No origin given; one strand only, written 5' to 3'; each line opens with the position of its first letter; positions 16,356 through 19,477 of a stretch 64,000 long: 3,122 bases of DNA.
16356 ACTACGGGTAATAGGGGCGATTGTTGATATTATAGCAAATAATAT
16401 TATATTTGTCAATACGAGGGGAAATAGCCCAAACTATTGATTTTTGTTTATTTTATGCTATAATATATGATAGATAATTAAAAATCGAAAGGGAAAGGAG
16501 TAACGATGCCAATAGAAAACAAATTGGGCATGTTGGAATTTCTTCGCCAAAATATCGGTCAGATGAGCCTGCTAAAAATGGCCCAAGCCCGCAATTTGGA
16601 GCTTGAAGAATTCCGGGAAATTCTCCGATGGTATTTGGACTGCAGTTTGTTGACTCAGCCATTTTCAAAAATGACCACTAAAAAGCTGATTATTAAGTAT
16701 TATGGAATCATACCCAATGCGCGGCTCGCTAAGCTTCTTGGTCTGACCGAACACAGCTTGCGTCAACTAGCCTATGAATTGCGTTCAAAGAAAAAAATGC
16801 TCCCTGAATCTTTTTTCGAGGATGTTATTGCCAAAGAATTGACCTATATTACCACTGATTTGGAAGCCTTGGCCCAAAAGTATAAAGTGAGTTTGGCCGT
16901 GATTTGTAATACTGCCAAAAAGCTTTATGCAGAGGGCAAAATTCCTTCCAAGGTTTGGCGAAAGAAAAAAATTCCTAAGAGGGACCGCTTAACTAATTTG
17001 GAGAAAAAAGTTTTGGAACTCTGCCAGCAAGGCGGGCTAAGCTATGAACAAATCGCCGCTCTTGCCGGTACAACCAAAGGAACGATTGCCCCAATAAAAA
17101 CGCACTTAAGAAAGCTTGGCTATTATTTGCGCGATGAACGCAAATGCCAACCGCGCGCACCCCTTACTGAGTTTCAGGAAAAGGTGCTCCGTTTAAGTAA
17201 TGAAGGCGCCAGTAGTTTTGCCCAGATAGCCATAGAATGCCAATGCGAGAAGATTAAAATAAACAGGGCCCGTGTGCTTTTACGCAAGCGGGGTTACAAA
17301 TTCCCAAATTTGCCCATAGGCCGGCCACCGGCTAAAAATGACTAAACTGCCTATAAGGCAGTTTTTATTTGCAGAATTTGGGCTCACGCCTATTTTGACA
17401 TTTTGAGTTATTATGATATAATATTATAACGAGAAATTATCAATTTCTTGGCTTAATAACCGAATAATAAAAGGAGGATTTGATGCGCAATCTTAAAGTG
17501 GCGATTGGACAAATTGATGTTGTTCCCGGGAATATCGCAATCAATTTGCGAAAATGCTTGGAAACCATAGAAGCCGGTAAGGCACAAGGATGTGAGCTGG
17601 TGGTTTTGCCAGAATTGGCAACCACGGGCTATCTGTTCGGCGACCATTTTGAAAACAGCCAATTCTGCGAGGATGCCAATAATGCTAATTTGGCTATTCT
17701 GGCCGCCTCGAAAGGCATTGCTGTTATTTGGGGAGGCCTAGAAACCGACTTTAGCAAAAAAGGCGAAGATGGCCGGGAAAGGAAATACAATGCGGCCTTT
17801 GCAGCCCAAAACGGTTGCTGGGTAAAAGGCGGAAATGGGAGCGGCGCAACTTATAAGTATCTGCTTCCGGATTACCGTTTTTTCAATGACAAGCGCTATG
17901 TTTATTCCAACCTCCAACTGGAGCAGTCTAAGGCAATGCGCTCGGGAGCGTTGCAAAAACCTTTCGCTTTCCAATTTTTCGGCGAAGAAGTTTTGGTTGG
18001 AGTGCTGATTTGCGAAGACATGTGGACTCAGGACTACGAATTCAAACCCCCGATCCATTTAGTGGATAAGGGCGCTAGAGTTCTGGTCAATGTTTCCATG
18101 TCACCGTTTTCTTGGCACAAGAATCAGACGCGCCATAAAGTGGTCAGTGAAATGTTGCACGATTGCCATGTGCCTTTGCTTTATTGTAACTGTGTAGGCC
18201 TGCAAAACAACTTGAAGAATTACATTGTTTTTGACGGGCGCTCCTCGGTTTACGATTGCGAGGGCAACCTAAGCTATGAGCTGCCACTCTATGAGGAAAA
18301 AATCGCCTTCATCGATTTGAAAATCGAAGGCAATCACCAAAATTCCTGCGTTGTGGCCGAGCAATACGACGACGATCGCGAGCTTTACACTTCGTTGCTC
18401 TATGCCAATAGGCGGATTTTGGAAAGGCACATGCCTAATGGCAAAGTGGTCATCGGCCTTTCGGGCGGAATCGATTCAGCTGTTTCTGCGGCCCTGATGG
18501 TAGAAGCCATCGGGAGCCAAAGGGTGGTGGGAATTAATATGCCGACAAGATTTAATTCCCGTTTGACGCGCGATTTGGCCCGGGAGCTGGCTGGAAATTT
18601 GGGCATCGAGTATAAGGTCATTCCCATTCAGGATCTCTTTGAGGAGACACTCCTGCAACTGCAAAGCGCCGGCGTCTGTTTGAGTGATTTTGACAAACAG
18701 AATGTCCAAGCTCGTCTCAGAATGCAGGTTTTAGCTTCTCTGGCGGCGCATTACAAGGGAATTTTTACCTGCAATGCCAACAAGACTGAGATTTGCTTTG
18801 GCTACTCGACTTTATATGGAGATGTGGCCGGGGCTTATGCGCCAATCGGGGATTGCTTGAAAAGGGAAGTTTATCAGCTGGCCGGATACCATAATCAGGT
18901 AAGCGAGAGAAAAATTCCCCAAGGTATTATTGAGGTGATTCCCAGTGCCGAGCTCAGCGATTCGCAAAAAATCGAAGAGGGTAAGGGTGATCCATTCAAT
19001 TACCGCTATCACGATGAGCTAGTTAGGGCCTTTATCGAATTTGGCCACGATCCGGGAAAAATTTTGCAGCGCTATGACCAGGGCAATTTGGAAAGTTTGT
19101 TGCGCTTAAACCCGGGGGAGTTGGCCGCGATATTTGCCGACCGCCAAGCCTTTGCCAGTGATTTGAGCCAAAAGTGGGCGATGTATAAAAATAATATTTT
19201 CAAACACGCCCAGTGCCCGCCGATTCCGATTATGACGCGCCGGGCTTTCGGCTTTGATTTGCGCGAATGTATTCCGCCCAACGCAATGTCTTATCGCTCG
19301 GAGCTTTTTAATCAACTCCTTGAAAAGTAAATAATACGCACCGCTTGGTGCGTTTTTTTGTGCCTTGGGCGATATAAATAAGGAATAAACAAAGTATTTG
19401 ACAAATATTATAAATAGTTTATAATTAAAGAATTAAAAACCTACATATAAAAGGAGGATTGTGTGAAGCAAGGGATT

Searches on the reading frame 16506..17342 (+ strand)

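Call 66: search_protein_families(library=ncbifam, proteins=[window:16506-17342:+], max_evalue=0.001)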
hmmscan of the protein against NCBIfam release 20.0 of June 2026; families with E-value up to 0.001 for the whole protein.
window:16506-17342:+ (279 aa): 1 family
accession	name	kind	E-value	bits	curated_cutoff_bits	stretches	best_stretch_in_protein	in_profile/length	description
TIGR02937.1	sigma70-ECF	superfamily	4.8e-05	23.1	42.9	0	161-203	117-159/165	sigma-70 family RNA polymerase sigma factor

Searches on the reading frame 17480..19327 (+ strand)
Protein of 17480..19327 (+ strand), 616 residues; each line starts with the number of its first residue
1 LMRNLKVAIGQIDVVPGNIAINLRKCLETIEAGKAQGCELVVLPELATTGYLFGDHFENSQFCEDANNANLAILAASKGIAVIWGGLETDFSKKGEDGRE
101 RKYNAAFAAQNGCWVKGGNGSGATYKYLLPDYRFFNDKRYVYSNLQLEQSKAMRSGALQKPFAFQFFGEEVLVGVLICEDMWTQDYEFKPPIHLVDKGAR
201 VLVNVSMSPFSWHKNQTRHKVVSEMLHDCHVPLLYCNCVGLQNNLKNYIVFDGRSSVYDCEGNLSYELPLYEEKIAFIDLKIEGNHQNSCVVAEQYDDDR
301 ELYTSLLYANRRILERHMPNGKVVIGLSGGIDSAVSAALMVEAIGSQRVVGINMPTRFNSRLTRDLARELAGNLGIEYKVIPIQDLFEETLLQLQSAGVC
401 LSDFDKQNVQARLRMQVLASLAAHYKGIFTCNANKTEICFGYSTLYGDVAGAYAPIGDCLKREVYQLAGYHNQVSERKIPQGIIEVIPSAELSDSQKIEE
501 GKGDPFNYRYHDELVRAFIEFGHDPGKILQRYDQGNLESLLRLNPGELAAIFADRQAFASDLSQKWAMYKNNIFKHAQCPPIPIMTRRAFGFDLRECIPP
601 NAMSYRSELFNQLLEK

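Call 66: search_protein_families(library=ncbifam, proteins=[window:17480-19327:+], max_evalue=0.001)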
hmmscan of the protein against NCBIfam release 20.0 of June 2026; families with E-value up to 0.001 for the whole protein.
window:17480-19327:+ (616 aa): 16 families
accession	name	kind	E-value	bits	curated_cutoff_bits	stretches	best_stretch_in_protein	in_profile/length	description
NF010588.0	PRK13981.1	equivalog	8.4e-101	338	479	1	2-539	2-504/546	NAD+ synthase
NF010587.0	PRK13980.1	equivalog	6.7e-43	146.8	255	1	321-531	32-230/267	NAD+ synthase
NF002730.0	PRK02628.1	equivalog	5.1e-39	134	473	2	5-266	13-261/677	NAD(+) synthase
TIGR00552.1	nadE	equivalog_domain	4.2e-38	131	63.65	1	321-513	23-208/251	NAD(+) synthase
NF002048.0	PRK00876.1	subfamily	6.5e-25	87.6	313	2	305-388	22-105/330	NAD(+) synthase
NF001979.1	PRK00768.1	equivalog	5.8e-12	45.7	250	1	292-496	11-216/266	NAD(+) synthase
NF001138.1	PRK00143.1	equivalog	3.7e-07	29.4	284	1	322-392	1-77/345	tRNA 2-thiouridine(34) synthase MnmA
NF000848.1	PRK00074.1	equivalog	8.5e-07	27.9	400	1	315-357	208-250/512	glutamine-hydrolyzing GMP synthase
TIGR00268.2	TIGR00268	equivalog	2.3e-06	27.1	150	1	320-389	13-82/259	ATP-dependent sacrificial sulfur transferase LarE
TIGR00420.1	trmU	equivalog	7.5e-06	25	236.95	1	322-391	2-79/351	tRNA 2-thiouridine(34) synthase MnmA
NF011258.0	PRK14664.1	equivalog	1.5e-05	24.3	680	1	321-392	6-72/362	tRNA 2-thiouridine(34) synthase MnmA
TIGR03381.1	agmatine_aguB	equivalog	2.5e-05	23.8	410.25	0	6-62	2-56/279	N-carbamoylputrescine amidase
TIGR00884.1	guaA_Cterm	equivalog_domain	2.8e-05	23.6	338.75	1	316-391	12-87/310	glutamine-hydrolyzing GMP synthase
TIGR00364.1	TIGR00364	equivalog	0.00025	20.6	150.3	1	324-389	2-65/201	7-cyano-7-deazaguanine synthase QueC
NF040852.1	nitrile_Arch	equivalog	0.00037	19.7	500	1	5-88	1-88/262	nitrilase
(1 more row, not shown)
